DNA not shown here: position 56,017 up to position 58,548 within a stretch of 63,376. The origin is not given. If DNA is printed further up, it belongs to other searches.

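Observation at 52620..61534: Operon of four lipid-carrier-type glycosylation enzymes (ArnT/PMT-like, GT2-methyltransferase fusion, two YfhO-like) coupled to an M20 peptidase, divergent from the STT3-like gene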

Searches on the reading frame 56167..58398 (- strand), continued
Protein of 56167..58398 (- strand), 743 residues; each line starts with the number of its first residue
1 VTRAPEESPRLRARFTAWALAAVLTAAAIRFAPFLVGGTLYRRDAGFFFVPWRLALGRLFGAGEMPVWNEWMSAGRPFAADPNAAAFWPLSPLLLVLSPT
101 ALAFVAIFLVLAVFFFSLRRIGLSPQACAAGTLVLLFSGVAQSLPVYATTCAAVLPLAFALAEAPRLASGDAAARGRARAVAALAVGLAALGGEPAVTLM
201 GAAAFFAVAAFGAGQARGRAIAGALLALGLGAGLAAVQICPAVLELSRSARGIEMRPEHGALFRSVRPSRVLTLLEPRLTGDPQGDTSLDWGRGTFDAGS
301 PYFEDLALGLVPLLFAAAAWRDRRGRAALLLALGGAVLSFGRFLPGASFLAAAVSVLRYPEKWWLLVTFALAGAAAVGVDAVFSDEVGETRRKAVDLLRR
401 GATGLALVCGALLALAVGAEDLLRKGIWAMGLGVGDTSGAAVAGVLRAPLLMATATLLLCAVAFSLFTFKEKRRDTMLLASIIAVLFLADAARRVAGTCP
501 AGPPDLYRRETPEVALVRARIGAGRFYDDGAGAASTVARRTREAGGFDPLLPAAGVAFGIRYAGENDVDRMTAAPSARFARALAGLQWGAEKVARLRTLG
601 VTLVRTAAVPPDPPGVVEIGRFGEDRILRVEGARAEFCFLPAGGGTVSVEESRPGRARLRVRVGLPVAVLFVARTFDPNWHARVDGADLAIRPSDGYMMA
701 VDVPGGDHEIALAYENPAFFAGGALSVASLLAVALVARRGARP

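Call 53: search_protein_families(library=ncbifam, proteins=[L004:244-1275:+, L004:1272-2231:+, L001:4137-4880:-, L001:1855-4140:-, L004:2228-3244:+, L004:3241-3699:+], max_evalue=0.001)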
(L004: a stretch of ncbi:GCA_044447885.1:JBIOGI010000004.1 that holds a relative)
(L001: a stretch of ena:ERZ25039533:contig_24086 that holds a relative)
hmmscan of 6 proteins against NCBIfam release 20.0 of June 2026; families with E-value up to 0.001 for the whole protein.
L004:244-1275:+ (343 aa): 16 families
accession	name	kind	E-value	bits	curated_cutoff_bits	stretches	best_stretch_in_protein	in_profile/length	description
NF008872.0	PRK11908.1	equivalog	3.1e-167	556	294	1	2-336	3-337/349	bifunctional UDP-4-keto-pentose/UDP-xylose synthase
NF005998.1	PRK08125.1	equivalog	9.6e-150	500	777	1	2-334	317-649/649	bifunctional UDP-4-amino-4-deoxy-L-arabinose formyltransferase/UDP-glucuronic acid oxidase ArnA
TIGR01181.1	dTDP_gluc_dehyt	equivalog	8.6e-24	84.2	365.1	1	3-338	2-315/321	dTDP-glucose 4,6-dehydratase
TIGR04180.1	EDH_00030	hypoth_equivalog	1.5e-19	70.1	475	1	3-271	1-257/297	NAD-dependent 4,6-dehydratase LegB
NF007490.0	PRK10084.1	subfamily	3.8e-17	62.3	649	1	1-338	1-338/361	dTDP-glucose 4,6-dehydratase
TIGR02197.1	heptose_epim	equivalog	7.8e-16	58.1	274.6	1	3-303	1-284/316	ADP-glyceromanno-heptose 6-epimerase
NF007582.0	PRK10217.1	equivalog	1.3e-14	54.1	698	1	2-336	3-333/355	dTDP-glucose 4,6-dehydratase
TIGR01179.1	galE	equivalog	8.1e-14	51.2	262.3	1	2-263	1-268/332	UDP-glucose 4-epimerase GalE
NF011728.1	PRK15181.1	equivalog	2.1e-08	33.6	760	1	2-336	17-339/348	Vi polysaccharide biosynthesis UDP-N-acetylglucosaminuronic acid C-4 epimerase TviC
NF007956.0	PRK10675.1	subfamily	3.2e-07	29.8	394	1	1-255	1-266/338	UDP-glucose 4-epimerase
NF047922.1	GDPFucSynFcl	equivalog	4.8e-07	29.5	500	1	110-336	98-303/308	GDP-L-fucose synthase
NF041015.1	UDPsulfquin_syn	equivalog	3.6e-06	26.2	575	0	1-36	1-35/384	UDP-sulfoquinovose synthase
NF047837.1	UDPAcbARedWbcJ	equivalog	4e-06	26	500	0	134-266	87-211/372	UDP-2-acetamido-2,6-beta-L-arabino-hexul-4-ose reductase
TIGR03466.1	HpnA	hypoth_equivalog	3.6e-05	22.8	367.65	1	1-182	1-174/327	hopanoid-associated sugar epimerase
NF043036.1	ErythonDh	equivalog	0.00026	20.3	325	1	1-123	1-131/321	D-erythronate dehydrogenase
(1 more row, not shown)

L004:1272-2231:+ (319 aa): 3 families
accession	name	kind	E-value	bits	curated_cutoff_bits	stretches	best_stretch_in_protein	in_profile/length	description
NF011923.2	PRK15394.1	equivalog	8.6e-55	186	382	1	7-309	5-287/294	4-deoxy-4-formamido-L-arabinose-phosphoundecaprenol deformylase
TIGR03006.1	pepcterm_polyde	equivalog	2.2e-05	23.7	276.2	0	97-166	66-131/272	XrtA system polysaccharide deacetylase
TIGR02764.1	spore_ybaN_pdaB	equivalog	0.00062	19.6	237.4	0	96-172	50-122/191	polysaccharide deacetylase family sporulation protein PdaB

L001:4137-4880:- (247 aa): 11 families
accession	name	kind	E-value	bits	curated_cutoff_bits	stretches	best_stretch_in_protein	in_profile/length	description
TIGR04182.1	glyco_TIGR04182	equivalog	7e-19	68.3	325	1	8-207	2-192/293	S-layer glycoprotein N-glycosyltransferase AglJ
NF058614.1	PPMAGASynPpgS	equivalog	6.5e-16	58.4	370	1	8-211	2-202/226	polyprenyl-phospho-N-acetylgalactosaminyl synthase PpgS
NF041391.1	DPhHxTase_Halo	equivalog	6.4e-14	51.4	375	1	12-212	1-190/213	dolichyl-phosphate hexose transferase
TIGR04283.1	glyco_like_mftF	equivalog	5e-08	32.8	182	1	9-117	2-107/221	TIGR04283 family arsenosugar biosynthesis glycosyltransferase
NF010496.0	PRK13915.1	equivalog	1e-07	31.4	262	1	5-108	30-142/307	glucosyl-3-phosphoglycerate synthase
NF047588.1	GlcsyltransPgfSStrep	equivalog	6.4e-07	28.9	500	1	7-224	2-215/308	glycosyltransferase PgfS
NF007986.1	PRK10714.1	equivalog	2.3e-05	23.6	529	1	6-113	6-120/316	undecaprenyl-phosphate 4-deoxy-4-formamido-L-arabinose transferase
NF007482.0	PRK10073.1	equivalog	2.9e-05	23.2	423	1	7-68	7-73/334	glycosyltransferase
NF047683.1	TeichurnBiosyTuaG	equivalog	0.00012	21.8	400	1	6-67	6-73/252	teichuronic acid biosynthesis protein TuaG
TIGR03965.1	mycofact_glyco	equivalog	0.00015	20.8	280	1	7-69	75-143/467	mycofactocin biosynthesis glycosyltransferase MftF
NF053739.1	GlytfEpsEBac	equivalog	0.00017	20.7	450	1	7-53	2-50/265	glycosyltransferase EpsE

L001:1855-4140:- (761 aa): 0 families

L004:2228-3244:+ (338 aa): 2 families
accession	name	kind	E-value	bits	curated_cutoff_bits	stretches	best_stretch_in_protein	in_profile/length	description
NF045728.1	glycosyl_F510_1955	equivalog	4.9e-37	127.5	175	3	125-241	72-186/246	F510_1955 family glycosylhydrolase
NF010237.0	PRK13684.1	equivalog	2.5e-07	30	326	0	120-225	60-167/334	photosynthesis system II assembly factor Ycf48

L004:3241-3699:+ (152 aa): 1 family
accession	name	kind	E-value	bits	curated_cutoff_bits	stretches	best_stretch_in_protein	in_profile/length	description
TIGR00369.1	unchar_dom_1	domain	5.2e-06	26.5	36.6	1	28-140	11-116/117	hotdog fold thioesterase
